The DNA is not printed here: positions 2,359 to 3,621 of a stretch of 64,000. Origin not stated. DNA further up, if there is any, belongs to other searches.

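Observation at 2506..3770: Ferredoxin + ferritin-like diiron protein operon directly upstream of qNOR, with a ~70%-identical second copy at 12055-13011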

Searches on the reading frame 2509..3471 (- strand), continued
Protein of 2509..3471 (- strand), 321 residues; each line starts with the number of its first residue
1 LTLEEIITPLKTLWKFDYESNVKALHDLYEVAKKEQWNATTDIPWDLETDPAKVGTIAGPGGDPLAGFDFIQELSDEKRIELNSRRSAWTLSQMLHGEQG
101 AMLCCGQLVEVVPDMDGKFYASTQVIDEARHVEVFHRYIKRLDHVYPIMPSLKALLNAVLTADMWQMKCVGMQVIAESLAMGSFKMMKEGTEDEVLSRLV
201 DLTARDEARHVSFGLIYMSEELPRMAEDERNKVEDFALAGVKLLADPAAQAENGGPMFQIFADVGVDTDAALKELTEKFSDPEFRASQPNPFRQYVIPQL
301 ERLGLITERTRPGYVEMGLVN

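Call 25: find_encoding_contigs(protein=P0003, flank=10000, max_places=2)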
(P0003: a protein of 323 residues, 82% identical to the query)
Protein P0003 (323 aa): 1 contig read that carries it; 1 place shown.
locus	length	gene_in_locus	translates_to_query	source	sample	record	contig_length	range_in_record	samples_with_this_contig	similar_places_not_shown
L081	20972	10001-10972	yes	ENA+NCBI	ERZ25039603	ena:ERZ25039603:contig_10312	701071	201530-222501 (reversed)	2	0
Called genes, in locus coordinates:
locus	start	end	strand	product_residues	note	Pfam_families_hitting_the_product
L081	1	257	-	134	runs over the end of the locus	-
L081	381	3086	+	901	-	PF03699:UPF0182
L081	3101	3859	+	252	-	PF03741:TerC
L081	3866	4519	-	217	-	PF00702:Hydrolase, PF13419:HAD_2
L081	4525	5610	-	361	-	PF00753:Lactamase_B, PF19583:ODP (weak)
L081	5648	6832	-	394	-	PF03417:AAT (faint)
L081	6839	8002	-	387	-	PF00144:Beta-lactamase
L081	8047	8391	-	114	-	PF07027:DUF1318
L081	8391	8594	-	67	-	-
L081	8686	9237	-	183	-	PF00565:SNase, PF05901:Excalibur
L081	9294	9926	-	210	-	PF00440:TetR_N, PF16859:TetR_C_11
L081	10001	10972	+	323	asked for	PF11583:AurF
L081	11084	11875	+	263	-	PF05721:PhyH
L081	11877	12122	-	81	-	PF13370:Fer4_13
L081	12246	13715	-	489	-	PF00890:FAD_binding_2 (faint), PF01266:DAO (faint), PF01494:FAD_binding_3 (faint), PF04820:Trp_halogenase (faint), PF07992:Pyr_redox_2 (faint), PF12831:FAD_oxidored (faint), PF13450:NAD_binding_8 (weak)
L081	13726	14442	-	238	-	PF05019:Coq4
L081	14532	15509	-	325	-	PF02633:Creatininase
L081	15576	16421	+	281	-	PF08450:SGL, PF24684:Vgb_lyase (faint)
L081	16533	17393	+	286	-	PF13349:DUF4097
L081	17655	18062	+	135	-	-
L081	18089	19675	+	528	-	PF00128:Alpha-amylase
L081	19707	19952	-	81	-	-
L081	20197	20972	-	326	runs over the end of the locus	PF00291:PALP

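Call 26: find_encoding_contigs(protein=P0007, flank=10000, max_places=2)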
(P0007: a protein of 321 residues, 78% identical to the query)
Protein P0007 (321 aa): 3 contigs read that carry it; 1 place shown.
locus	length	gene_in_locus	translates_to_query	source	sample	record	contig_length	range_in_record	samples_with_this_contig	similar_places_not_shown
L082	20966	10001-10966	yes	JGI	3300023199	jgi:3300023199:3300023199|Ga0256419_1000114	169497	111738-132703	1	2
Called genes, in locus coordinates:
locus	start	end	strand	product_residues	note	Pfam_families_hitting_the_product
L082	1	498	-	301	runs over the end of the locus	PF00106:adh_short, PF08659:KR, PF13561:adh_short_C2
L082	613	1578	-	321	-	PF11583:AurF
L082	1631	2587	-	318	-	PF11583:AurF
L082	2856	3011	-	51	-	-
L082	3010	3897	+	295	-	-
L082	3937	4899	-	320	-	PF01575:MaoC_dehydratas (weak), PF13452:FAS1_DH_region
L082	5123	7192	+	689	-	PF07715:Plug, PF00593:TonB_dep_Rec_b-barrel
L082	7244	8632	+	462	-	-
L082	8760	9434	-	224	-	PF00440:TetR_N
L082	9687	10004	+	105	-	PF00037:Fer4 (faint), PF13459:Fer4_15, PF14697:Fer4_21 (faint), PF13370:Fer4_13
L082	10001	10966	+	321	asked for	PF11583:AurF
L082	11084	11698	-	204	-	PF00510:COX3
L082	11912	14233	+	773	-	PF22085:NorB_cytochrome_c-like, PF00115:COX1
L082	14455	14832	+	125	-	PF00037:Fer4 (weak), PF13237:Fer4_10 (faint), PF12838:Fer4_7 (weak)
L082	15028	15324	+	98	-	-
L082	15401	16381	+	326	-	PF04055:Radical_SAM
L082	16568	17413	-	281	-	PF00208:ELFV_dehydrog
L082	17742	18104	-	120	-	PF03009:GDPD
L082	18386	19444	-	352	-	PF08240:ADH_N, PF16912:Glu_dehyd_C (weak), PF00107:ADH_zinc_N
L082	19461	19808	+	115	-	-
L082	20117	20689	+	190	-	PF07498:Rho_N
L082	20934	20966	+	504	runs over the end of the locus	PF00171:Aldedh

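Call 27: find_encoding_contigs(protein=P0015, flank=10000, max_places=2)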
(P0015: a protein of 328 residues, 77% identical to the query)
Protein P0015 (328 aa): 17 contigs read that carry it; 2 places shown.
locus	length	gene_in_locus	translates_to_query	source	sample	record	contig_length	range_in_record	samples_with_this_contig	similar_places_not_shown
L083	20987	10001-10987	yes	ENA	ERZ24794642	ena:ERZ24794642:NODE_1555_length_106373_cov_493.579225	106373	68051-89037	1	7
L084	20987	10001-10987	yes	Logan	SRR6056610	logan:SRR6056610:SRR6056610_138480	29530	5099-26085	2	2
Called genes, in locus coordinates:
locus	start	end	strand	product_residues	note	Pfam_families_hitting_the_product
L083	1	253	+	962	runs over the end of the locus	PF00384:Molybdopterin, PF01568:Molydop_binding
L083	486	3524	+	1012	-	PF00384:Molybdopterin, PF01568:Molydop_binding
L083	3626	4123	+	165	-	PF01292:Ni_hydr_CYTB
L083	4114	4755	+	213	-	PF09459:EB_dh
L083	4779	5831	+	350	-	PF12797:Fer4_2 (faint), PF12838:Fer4_7 (weak), PF13237:Fer4_10 (weak), PF13247:Fer4_11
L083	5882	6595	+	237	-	PF02613:Nitrate_red_del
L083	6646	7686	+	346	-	PF00296:Bac_luciferase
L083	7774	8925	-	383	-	PF00108:Thiolase_N (weak), PF02803:Thiolase_C (weak), PF22691:Thiolase_C_1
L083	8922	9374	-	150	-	PF12172:zf-ChsH2 (weak), PF01796:OB_ChsH2_C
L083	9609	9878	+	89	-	PF13370:Fer4_13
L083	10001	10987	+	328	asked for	PF11583:AurF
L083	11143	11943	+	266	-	PF02798:GST_N, PF13409:GST_N_2, PF13417:GST_N_3, PF00043:GST_C (weak), PF13410:GST_C_2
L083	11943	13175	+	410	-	PF02771:Acyl-CoA_dh_N (weak), PF08028:Acyl-CoA_dh_2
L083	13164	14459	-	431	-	PF04055:Radical_SAM, PF08369:PCP_red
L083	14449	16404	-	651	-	PF00582:Usp, PF08369:PCP_red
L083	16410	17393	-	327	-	PF00034:Cytochrom_C (faint), PF13442:Cytochrome_CBB3 (faint)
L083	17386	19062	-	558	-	PF00034:Cytochrom_C, PF13442:Cytochrome_CBB3, PF09459:EB_dh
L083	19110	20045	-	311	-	PF13442:Cytochrome_CBB3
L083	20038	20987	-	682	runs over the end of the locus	-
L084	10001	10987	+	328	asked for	PF11583:AurF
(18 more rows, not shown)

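Call 28: find_related_loci(query=A1, collection=metagenome_contigs, flank=10000)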
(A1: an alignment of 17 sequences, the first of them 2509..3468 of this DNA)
Query A1 (320 aa) in metagenome_contigs; peptide patterns used: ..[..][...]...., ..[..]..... (x = any residue, [..] = any of these).
600 stretches matched a pattern (row limit reached: there are more); 498 encode a relative of the query (tblastn E <= 1e-3); the best 80 are kept; 80 distinct loci.
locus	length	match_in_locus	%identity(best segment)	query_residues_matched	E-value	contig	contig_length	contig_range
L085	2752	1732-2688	74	2-320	7e-176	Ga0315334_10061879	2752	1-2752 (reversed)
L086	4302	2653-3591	63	1-318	2e-141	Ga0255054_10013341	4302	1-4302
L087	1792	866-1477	69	1-207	1e-100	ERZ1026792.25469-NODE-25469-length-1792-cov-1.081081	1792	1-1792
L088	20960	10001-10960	37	4-319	1e-72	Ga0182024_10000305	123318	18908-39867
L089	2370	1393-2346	38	2-318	1e-68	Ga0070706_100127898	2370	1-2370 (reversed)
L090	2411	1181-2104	38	7-313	9e-69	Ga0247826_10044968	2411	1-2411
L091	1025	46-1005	35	4-319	2e-72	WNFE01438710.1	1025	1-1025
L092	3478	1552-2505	38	5-315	5e-62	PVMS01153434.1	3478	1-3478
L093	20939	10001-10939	36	5-318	4e-61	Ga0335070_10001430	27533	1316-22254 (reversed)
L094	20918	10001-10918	37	2-319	9e-61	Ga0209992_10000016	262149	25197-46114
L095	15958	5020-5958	35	5-318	2e-60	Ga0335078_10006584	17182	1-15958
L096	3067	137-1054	36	3-320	1e-60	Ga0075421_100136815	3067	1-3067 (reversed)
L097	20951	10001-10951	34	1-318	2e-59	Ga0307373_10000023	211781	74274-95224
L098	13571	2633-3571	35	5-318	4e-59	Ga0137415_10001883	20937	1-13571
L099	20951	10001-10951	35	1-318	7e-59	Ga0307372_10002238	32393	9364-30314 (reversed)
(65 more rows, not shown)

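Call 30: find_encoding_contigs(protein=P0085, flank=10000, max_places=1)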
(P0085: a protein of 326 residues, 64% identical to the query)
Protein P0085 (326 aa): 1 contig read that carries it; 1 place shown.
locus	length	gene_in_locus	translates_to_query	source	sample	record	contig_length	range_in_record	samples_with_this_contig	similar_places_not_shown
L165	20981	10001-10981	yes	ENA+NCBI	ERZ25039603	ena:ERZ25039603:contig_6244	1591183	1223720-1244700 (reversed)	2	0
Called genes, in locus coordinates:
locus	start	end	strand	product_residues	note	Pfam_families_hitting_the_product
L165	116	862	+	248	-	PF07386:DUF1499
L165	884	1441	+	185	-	PF08212:Lipocalin_2, PF00061:Lipocalin (weak)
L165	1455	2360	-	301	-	PF00561:Abhydrolase_1, PF12146:Hydrolase_4 (weak), PF12697:Abhydrolase_6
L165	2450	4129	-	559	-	PF00501:AMP-binding, PF13193:AMP-binding_C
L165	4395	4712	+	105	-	-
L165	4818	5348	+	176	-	PF03860:Csp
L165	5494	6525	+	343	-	PF00296:Bac_luciferase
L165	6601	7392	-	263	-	PF13249:SQHop_cyclase_N (faint)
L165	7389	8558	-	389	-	PF17785:PUA_3, PF13649:Methyltransf_25 (faint), PF10672:Methyltrans_SAM, PF03602:Cons_hypoth95 (weak)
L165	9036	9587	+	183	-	PF00903:Glyoxalase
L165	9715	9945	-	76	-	PF13459:Fer4_15 (weak), PF13370:Fer4_13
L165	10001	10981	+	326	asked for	PF11583:AurF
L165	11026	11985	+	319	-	PF11583:AurF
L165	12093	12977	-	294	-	-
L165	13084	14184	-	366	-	-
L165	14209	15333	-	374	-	-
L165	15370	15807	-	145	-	-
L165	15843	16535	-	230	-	PF00440:TetR_N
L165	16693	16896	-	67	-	-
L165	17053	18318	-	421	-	-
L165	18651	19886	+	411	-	PF00202:Aminotran_3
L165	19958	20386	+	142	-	-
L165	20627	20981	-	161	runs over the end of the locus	PF01322:Cytochrom_C_2 (weak)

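Call 31: find_encoding_contigs(protein=P0072, flank=10000, max_places=1)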
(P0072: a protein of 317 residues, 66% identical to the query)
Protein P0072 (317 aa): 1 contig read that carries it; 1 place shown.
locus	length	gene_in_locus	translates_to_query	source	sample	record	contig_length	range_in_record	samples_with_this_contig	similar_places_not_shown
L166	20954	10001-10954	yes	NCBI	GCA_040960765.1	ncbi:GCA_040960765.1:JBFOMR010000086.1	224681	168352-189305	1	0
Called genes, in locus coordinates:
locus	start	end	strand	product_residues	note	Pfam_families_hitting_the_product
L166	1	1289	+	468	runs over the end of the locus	PF01406:tRNA-synt_1e, PF09334:tRNA-synt_1g (faint), PF23493:CysS_C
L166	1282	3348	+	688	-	PF00270:DEAD (weak), PF04851:ResIII, PF17757:UvrB_inter, PF27431:UvrB_3rd, PF00271:Helicase_C, PF12344:UvrB, PF02151:UVR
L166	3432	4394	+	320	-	PF03976:PPK2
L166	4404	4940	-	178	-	PF01558:POR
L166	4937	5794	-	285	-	PF02775:TPP_enzyme_C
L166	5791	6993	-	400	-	PF01855:POR_N, PF17147:PFOR_II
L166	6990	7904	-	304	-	PF01558:POR, PF00037:Fer4 (faint), PF12797:Fer4_2 (faint), PF14697:Fer4_21 (weak), PF12838:Fer4_7 (faint)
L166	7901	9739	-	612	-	PF01855:POR_N, PF02779:Transket_pyr (faint), PF02775:TPP_enzyme_C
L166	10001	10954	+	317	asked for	PF11583:AurF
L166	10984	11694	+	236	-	PF05019:Coq4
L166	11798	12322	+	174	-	PF08281:Sigma70_r4_2 (weak), PF00196:GerE, PF04545:Sigma70_r4 (weak), PF13384:HTH_23 (weak), PF13518:HTH_28 (weak), PF13551:HTH_29 (weak)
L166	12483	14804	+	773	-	PF22085:NorB_cytochrome_c-like, PF00115:COX1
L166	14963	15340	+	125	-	PF00037:Fer4 (weak), PF12838:Fer4_7 (faint)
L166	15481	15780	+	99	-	-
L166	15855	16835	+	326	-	PF04055:Radical_SAM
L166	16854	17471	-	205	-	PF00510:COX3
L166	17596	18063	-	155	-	PF00441:Acyl-CoA_dh_1, PF08028:Acyl-CoA_dh_2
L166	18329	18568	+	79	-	-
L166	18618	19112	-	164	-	PF05019:Coq4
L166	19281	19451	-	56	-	-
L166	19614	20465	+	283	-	PF05721:PhyH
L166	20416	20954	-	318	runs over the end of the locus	PF11583:AurF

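Call 32: find_encoding_contigs(protein=P0042, flank=10000, max_places=1)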
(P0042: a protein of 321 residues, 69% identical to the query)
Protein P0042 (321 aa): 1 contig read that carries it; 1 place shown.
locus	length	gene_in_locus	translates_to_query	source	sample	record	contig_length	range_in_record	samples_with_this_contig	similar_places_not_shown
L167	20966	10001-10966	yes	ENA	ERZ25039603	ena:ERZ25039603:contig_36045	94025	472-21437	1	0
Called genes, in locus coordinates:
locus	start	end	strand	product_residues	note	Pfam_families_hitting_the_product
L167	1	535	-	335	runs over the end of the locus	?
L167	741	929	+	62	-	-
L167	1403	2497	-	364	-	-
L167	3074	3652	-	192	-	PF00108:Thiolase_N, PF02803:Thiolase_C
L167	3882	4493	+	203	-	-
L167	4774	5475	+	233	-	-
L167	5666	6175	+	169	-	PF00196:GerE, PF08281:Sigma70_r4_2 (weak), PF13384:HTH_23 (weak), PF13551:HTH_29 (weak)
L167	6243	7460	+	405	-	PF04909:Amidohydro_2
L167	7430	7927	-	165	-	PF00037:Fer4 (weak), PF12797:Fer4_2 (faint), PF12837:Fer4_6 (faint), PF14697:Fer4_21 (weak), PF12838:Fer4_7 (weak), PF13187:Fer4_9 (weak), PF25160:LdpA_Fe-S-bd (weak), PF00037:Fer4 (weak)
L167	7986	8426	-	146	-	-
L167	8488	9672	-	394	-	-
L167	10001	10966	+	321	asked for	PF11583:AurF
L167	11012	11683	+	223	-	PF05019:Coq4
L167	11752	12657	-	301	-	PF00106:adh_short, PF08659:KR, PF13561:adh_short_C2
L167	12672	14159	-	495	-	PF00743:FMO-like, PF01488:Shikimate_DH (faint), PF01266:DAO (faint), PF01593:Amino_oxidase (faint), PF07992:Pyr_redox_2, PF13450:NAD_binding_8, PF13738:Pyr_redox_3, PF13434:Lys_Orn_oxgnase (weak), +1 more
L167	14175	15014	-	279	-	PF11583:AurF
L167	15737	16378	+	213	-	PF00440:TetR_N, PF16859:TetR_C_11 (weak)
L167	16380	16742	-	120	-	PF01242:PTPS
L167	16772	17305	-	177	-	PF01814:Hemerythrin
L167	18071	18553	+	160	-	-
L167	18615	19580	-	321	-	PF04305:DUF455 (weak), PF11583:AurF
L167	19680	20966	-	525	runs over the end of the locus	PF01266:DAO (weak), PF01494:FAD_binding_3, PF04820:Trp_halogenase (weak), PF05834:Lycopene_cycl (faint), PF13450:NAD_binding_8 (weak), PF04820:Trp_halogenase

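Call 42: search_solved_structures(query=A1, max_evalue=10, show_alignments=0)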
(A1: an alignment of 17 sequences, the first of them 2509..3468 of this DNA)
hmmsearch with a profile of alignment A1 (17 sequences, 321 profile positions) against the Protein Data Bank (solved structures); distinct sequences matched with E-value up to 10: 20.
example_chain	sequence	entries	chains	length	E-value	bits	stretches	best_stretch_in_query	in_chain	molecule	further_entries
5uxg_A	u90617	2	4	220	3.8e-05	26.3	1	120-221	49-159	aldehyde deformylating oxygenase | hypothetic aldehyde deformylating oxygenase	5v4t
7qbk_A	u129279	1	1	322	0.0021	20.6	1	115-217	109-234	R2-like ligand-binding oxidase (homolog II) from Sulfolobus acidocaldarius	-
6qrz_A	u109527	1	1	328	0.0033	19.9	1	68-237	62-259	Ribonucleoside-diphosphate reductase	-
5k52_A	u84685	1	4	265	0.0065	19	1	96-275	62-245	Aldehyde decarbonylase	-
6d9f_A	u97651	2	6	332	0.071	15.6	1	100-140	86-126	Putative VlmB homolog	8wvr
6q0x_A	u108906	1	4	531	0.26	13.7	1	22-96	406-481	Sorting nexin MVP1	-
6qk1_A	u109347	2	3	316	0.3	13.5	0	119-140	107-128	Ribonucleotide reductase small subunit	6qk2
5omj_A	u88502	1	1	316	0.41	13.1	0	119-140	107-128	Ribonucleotide reductase small subunit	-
6f6c_A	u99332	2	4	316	0.43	13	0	117-140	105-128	Ribonucleotide reductase small subunit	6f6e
6f6l_A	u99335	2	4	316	0.47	12.9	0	119-140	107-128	Ribonucleotide reductase small subunit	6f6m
4hr0_A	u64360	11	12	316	0.49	12.8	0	119-140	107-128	Ribonuleotide reductase small subunit | Ribonucleotide reductase small subunit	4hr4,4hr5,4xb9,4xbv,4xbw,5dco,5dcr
6f6f_A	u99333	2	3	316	0.51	12.7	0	118-139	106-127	Ribonucleotide reductase small subunit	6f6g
4z5s_A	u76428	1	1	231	0.52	12.7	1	168-235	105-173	Aldehyde decarbonylase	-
6f6h_A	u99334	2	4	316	0.54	12.7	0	118-140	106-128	Ribonucleotide reductase small subunit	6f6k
6qjv_A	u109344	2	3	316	0.55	12.6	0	118-139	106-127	Ribonucleotide reductase small subunit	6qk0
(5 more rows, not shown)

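Call 47: predict_structure(alignment_id=A1)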
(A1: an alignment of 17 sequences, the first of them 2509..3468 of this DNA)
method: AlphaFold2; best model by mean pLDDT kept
length: 320 residues; sequences in the alignment: 17
mean_pLDDT: 82.3   pTM: 0.84
mean pLDDT of the five models: 82.3, 81.5, 79.9, 79.1, 78.8
residues with pLDDT >= 90: 106; 70-90: 154; 50-70: 45; < 50: 15
segments of 3 or more residues with pLDDT < 50: 1-10, 58-60
pLDDT, mean of each block of 10 residues (from residue 1): 37 61 64 55 82 63 75 88 89 90 85 82 84 89 88 89 93 93 86 90 91 92 96 96 76 75 87 82 78 94 96 87
secondary structure, 60 per line:
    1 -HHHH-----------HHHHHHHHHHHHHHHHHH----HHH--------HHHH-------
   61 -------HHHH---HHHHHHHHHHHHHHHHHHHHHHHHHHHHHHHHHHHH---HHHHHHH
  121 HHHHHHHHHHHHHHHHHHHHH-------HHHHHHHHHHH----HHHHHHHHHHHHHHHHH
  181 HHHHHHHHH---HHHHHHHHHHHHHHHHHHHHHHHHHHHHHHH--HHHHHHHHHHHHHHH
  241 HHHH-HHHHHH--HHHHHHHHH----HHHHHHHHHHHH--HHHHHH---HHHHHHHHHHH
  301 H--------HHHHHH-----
elements in order: H2-5 H17-34 H50-53 H68-71 H75-110 H114-141 H149-159 H164-189 H193-223 H226-244 H246-251 H254-262 H267-278 H281-286 H290-301 H310-315
